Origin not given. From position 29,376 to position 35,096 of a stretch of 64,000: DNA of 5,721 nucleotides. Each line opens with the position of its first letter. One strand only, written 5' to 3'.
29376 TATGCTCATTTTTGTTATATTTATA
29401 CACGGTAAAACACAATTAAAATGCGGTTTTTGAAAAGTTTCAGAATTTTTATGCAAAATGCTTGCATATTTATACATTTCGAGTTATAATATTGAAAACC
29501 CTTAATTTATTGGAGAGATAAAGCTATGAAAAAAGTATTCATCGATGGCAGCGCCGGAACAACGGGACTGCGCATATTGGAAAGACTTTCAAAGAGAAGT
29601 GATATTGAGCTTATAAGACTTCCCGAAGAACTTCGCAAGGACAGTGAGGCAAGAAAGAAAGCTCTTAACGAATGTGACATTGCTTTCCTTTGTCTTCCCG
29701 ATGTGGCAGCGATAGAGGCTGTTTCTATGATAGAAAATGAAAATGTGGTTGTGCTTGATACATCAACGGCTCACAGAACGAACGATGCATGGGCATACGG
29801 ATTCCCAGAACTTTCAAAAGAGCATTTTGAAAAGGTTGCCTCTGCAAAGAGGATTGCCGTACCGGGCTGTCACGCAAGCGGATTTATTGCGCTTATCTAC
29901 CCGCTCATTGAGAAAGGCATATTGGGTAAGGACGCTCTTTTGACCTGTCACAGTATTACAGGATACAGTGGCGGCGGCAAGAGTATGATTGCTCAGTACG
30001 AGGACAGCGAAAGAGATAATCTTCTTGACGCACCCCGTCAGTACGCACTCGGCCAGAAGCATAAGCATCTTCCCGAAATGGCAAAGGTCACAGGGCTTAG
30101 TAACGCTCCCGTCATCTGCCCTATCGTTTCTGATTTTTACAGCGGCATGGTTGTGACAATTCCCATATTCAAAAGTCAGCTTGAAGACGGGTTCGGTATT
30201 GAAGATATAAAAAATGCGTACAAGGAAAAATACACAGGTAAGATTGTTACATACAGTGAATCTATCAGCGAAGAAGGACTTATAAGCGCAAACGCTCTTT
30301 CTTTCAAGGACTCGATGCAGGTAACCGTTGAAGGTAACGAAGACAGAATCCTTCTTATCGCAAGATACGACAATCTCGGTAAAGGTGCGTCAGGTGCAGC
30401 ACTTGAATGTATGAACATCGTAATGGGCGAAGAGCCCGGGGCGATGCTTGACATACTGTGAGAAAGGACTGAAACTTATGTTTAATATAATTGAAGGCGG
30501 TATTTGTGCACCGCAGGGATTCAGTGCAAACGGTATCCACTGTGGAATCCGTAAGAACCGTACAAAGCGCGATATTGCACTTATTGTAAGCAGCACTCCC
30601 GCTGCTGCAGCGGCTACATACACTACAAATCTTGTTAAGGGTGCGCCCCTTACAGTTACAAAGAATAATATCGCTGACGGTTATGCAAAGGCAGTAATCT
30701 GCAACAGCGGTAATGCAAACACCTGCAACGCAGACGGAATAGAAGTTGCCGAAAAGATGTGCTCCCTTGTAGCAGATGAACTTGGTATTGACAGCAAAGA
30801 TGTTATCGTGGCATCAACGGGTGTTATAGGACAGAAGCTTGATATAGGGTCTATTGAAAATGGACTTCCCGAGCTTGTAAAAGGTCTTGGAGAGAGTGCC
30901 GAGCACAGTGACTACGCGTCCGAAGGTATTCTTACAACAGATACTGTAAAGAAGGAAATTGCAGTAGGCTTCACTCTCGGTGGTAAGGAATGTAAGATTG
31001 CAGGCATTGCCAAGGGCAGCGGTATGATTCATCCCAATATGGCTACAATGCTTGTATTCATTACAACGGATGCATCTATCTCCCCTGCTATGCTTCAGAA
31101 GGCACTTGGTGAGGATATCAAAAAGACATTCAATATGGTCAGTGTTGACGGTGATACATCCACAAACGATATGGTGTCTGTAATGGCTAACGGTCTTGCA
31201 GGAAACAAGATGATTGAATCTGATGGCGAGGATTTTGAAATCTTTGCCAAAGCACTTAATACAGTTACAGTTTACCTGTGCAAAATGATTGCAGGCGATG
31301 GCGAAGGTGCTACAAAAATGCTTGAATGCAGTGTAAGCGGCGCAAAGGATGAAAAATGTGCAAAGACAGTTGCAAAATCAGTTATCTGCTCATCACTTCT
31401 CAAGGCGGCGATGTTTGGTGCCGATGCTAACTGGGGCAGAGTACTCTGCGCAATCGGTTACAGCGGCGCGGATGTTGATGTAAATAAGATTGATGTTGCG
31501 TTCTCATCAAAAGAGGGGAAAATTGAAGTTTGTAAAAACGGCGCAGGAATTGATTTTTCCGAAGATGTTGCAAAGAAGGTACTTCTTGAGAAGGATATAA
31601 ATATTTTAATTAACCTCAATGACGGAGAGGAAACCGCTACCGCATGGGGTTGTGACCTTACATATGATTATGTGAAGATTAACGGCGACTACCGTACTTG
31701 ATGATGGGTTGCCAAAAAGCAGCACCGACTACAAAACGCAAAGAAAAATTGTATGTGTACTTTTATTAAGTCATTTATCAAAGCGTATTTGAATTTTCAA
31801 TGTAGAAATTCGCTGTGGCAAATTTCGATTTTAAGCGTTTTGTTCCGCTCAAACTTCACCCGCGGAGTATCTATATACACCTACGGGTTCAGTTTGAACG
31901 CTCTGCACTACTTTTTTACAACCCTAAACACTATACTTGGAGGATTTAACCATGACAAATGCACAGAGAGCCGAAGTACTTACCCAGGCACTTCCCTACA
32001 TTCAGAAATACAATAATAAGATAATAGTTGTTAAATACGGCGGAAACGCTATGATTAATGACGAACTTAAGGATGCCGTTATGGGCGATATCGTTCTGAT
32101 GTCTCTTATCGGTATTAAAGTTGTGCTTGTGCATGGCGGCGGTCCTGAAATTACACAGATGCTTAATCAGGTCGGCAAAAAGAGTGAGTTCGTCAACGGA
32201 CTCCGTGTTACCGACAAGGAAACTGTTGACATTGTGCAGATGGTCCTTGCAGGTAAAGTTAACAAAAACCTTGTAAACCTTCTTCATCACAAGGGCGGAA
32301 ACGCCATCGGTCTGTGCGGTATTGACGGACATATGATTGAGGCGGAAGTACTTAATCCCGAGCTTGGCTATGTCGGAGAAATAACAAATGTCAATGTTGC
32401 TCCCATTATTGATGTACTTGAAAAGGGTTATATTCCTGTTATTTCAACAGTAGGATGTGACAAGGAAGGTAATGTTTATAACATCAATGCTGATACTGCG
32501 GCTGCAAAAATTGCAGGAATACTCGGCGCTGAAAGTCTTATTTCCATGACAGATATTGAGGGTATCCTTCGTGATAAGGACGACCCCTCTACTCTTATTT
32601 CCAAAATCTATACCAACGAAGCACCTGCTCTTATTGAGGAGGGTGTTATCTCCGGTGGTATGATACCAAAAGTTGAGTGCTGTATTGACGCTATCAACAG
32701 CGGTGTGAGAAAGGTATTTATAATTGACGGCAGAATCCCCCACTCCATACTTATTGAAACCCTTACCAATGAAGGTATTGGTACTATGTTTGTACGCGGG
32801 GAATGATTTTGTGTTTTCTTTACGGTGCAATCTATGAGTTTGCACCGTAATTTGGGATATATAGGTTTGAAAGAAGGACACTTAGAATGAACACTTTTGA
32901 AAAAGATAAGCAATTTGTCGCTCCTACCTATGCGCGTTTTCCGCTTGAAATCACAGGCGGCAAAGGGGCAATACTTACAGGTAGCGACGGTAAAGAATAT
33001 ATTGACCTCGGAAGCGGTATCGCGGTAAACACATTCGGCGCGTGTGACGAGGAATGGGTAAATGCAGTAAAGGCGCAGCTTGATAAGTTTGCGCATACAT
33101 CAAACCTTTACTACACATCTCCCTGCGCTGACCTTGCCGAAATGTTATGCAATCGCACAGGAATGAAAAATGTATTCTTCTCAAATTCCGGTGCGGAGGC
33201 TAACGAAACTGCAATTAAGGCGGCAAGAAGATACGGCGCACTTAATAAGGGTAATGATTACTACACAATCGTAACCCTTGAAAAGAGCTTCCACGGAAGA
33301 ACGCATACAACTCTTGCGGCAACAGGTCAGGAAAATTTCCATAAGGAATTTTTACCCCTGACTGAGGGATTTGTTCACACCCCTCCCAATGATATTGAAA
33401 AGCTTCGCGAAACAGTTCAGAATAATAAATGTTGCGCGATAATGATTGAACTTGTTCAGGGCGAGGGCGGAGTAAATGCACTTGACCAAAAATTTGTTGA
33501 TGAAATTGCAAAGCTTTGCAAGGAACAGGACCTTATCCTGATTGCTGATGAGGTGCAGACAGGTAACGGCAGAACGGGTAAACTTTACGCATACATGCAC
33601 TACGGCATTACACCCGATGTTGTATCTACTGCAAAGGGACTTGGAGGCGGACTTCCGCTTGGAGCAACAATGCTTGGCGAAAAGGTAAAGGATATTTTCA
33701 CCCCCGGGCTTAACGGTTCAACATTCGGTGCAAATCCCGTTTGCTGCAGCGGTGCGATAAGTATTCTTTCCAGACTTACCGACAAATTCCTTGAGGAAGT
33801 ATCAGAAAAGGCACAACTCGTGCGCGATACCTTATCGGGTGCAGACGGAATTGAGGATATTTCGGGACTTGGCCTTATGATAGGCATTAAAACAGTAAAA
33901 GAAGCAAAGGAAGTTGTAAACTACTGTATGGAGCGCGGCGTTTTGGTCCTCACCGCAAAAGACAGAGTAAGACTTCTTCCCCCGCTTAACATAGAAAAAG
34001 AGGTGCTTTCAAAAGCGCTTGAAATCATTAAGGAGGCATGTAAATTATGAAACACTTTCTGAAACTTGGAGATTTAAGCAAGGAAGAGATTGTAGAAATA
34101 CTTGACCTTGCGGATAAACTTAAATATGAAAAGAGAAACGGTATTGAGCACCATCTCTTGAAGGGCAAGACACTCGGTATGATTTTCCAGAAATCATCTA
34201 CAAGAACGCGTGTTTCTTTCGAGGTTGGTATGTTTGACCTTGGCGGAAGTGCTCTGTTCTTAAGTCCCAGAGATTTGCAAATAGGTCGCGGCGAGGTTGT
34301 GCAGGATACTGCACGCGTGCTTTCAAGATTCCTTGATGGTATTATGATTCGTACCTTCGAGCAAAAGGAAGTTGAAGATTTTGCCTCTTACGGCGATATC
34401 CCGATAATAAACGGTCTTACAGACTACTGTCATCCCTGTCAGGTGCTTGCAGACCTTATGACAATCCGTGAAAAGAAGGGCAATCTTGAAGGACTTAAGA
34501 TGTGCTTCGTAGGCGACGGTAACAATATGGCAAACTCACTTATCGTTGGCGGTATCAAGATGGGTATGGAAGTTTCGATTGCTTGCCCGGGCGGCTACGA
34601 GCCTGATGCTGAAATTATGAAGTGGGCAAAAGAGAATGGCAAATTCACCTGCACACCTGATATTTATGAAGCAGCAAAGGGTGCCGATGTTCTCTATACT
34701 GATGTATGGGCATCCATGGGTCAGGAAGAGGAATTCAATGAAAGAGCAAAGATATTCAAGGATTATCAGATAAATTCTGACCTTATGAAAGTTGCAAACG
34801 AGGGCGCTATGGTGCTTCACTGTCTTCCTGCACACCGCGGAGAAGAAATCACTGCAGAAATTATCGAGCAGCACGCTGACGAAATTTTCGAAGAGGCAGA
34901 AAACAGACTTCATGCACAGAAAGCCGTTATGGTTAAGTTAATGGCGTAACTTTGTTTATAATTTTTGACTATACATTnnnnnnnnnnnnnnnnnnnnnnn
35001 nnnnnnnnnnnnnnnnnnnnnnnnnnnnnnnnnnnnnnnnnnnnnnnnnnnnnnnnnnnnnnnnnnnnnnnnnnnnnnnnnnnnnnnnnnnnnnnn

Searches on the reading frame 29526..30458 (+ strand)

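Call 23: search_protein_families(library=ncbifam, proteins=[window:29526-30458:+], max_evalue=0.00001)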
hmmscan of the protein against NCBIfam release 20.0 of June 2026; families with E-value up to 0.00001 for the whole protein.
window:29526-30458:+ (311 aa): 4 families
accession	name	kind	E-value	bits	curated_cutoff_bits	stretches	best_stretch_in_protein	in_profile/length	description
TIGR01851.1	argC_other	equivalog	1.6e-103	346.3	229.85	1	2-301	2-309/310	N-acetyl-gamma-glutamyl-phosphate reductase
TIGR01850.1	argC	equivalog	7.4e-38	130.6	233.6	1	39-301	57-331/345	N-acetyl-gamma-glutamyl-phosphate reductase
NF011456.0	PRK14874.1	equivalog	4.6e-06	25.9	223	0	23-171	40-184/346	aspartate-semialdehyde dehydrogenase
TIGR01296.1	asd_B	equivalog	6.6e-06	25.5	324.2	0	22-160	34-169/339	aspartate-semialdehyde dehydrogenase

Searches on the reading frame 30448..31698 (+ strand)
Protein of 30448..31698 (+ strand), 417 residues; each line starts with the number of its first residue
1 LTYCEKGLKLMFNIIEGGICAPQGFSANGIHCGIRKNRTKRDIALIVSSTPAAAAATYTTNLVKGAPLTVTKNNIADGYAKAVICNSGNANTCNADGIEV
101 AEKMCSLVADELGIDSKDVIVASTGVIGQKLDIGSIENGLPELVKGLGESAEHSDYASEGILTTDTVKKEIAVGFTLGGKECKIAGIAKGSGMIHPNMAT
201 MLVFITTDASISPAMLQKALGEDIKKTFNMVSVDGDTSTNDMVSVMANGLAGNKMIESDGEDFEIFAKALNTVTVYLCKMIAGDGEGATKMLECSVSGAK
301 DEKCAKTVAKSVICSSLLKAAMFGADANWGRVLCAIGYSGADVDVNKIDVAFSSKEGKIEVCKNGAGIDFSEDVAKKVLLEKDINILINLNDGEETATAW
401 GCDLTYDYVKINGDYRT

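Call 23: search_protein_families(library=ncbifam, proteins=[window:30448-31698:+], max_evalue=0.00001)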
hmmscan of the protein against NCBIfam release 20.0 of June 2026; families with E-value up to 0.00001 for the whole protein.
window:30448-31698:+ (417 aa): 2 families
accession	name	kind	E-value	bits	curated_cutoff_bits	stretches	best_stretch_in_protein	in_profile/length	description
TIGR00120.1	ArgJ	equivalog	8e-144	479.4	298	1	15-417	1-405/405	bifunctional ornithine acetyltransferase/N-acetylglutamate synthase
NF003802.0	PRK05388.1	equivalog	6e-141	469.6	351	1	17-417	5-400/400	bifunctional glutamate N-acetyltransferase/amino-acid acetyltransferase ArgJ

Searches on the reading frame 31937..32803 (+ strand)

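Call 23: search_protein_families(library=ncbifam, proteins=[window:31937-32803:+], max_evalue=0.00001)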
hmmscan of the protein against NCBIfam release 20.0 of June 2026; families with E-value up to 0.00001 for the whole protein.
window:31937-32803:+ (289 aa): 16 families
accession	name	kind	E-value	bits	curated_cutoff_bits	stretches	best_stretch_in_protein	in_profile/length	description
TIGR00761.1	argB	equivalog_domain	3.3e-79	265.6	151.3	1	30-262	2-231/231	acetylglutamate kinase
NF010659.0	PRK14058.1-1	equivalog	2.2e-46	158.1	223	1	29-277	1-260/267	[LysW]-aminoadipate kinase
NF003641.0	PRK05279.1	equivalog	6.6e-39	134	344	1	7-287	5-291/441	amino-acid N-acetyltransferase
NF003387.0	PRK04531.1-2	equivalog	2.4e-38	131.7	426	1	21-289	30-290/441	acetylglutamate kinase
NF010661.0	PRK14058.1-3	equivalog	2.9e-38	131.6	251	2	146-272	133-260/283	acetylglutamate/acetylaminoadipate kinase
TIGR01890.1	N-Ac-Glu-synth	equivalog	6.7e-36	124.1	202.85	1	14-287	4-279/429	amino-acid N-acetyltransferase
NF010662.0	PRK14058.1-4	equivalog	2.9e-33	115.2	194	1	29-273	1-252/264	[LysW]-aminoadipate/[LysW]-glutamate kinase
NF003386.0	PRK04531.1-1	equivalog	3.8e-32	111.8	417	1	24-289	38-295/442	acetylglutamate kinase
NF010660.0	PRK14058.1-2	equivalog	1.1e-13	51.5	241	1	31-262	3-239/249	[LysW]-aminoadipate/[LysW]-glutamate kinase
TIGR00746.1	arcC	equivalog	3.8e-09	36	358.25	1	165-263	191-290/309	carbamate kinase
TIGR00656.1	asp_kin_monofn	equivalog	9.8e-08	31.4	402.25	1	28-212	2-187/407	aspartate kinase, monofunctional class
NF009008.0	PRK12354.1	subfamily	1.4e-07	31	361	1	164-262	184-280/308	carbamate kinase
NF009007.0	PRK12352.1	subfamily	2.6e-07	29.9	266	0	163-286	194-314/316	carbamate kinase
TIGR01027.1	proB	equivalog_domain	2e-06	27.2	186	1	184-286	144-252/363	glutamate 5-kinase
NF005155.0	PRK06635.1-4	equivalog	4.5e-06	25.9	346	1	28-211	2-179/407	aspartate kinase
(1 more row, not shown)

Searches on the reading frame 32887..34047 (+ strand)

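Call 61: search_protein_families(library=ncbifam, proteins=[window:32887-34047:+], max_evalue=1e-60)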
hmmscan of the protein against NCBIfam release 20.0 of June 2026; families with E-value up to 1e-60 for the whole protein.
window:32887-34047:+ (387 aa): 22 families
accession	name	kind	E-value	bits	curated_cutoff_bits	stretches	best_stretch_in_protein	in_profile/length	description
TIGR00707.1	argD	subfamily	1.2e-126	422.6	410.05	1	12-385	3-380/381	acetylornithine/succinylornithine family transaminase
NF002325.0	PRK01278.1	subfamily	4.3e-119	397.7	372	1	9-386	4-387/395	acetylornithine transaminase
NF002797.0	PRK02936.1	equivalog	2.1e-118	395.4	496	1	11-384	4-376/385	acetylornithine transaminase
NF002874.0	PRK03244.1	equivalog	1.6e-109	366.3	457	1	8-384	15-391/399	acetylornithine transaminase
NF003468.0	PRK05093.1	subfamily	4.2e-101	338.6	522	1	8-385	13-399/405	acetylornithine/succinyldiaminopimelate transaminase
TIGR03246.1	arg_catab_astC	subfamily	4.5e-99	332.1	609.95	1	8-385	7-393/397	acetylornithine/succinylornithine family transaminase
NF009047.0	PRK12381.1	subfamily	5.1e-96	321.9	630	1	7-386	10-398/406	bifunctional succinylornithine transaminase/acetylornithine transaminase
NF003273.0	PRK04260.1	equivalog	8.2e-94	314.2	616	1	14-384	7-374/376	acetylornithine transaminase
NF004426.0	PRK05769.1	equivalog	2.5e-89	300.1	552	0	171-385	209-437/441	acetyl ornithine aminotransferase family protein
NF002985.0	PRK03715.1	equivalog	3.4e-89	299.3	568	1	19-383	19-389/395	acetylornithine transaminase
NF005993.0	PRK08117.1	subfamily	1.6e-78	264.2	574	0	173-385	199-427/433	aspartate aminotransferase family protein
NF003397.0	PRK04612.1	equivalog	3.4e-78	263.3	735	1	9-384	13-400/408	acetylornithine transaminase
TIGR01885.1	Orn_aminotrans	equivalog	1.3e-75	254.7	378.4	1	3-385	4-401/402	ornithine--oxo-acid transaminase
NF003145.0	PRK04073.1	equivalog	3.8e-71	239.7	656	1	4-383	8-393/396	ornithine--oxo-acid transaminase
NF003087.0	PRK04013.1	equivalog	1.1e-68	232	528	1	19-381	7-354/364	acetylornithine/acetyl-lysine aminotransferase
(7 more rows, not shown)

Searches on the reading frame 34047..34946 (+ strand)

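Call 61: search_protein_families(library=ncbifam, proteins=[window:34047-34946:+], max_evalue=1e-60)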
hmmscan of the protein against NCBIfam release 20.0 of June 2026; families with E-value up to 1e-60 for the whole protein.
window:34047-34946:+ (300 aa): 7 families
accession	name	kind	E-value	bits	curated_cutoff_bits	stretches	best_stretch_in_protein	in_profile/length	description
NF001986.0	PRK00779.1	subfamily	4.1e-134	446.5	306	1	1-299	5-304/307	ornithine carbamoyltransferase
TIGR00658.1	orni_carb_tr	equivalog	1.1e-130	435.3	280.85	1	2-299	1-303/304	ornithine carbamoyltransferase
TIGR04384.1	putr_carbamoyl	exception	7.1e-96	321.2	500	1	3-299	1-307/330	putrescine carbamoyltransferase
NF011380.0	PRK14805.1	equivalog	9.9e-90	300.6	421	1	1-299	1-300/302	ornithine carbamoyltransferase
NF003286.0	PRK04284.1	subfamily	2.1e-89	299.9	515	1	2-297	7-328/332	ornithine carbamoyltransferase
NF009213.0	PRK12562.1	subfamily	1.5e-71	241.5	559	1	2-298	7-331/334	ornithine carbamoyltransferase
NF002470.0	PRK01713.1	equivalog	1.4e-70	238.4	545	1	2-297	8-331/334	ornithine carbamoyltransferase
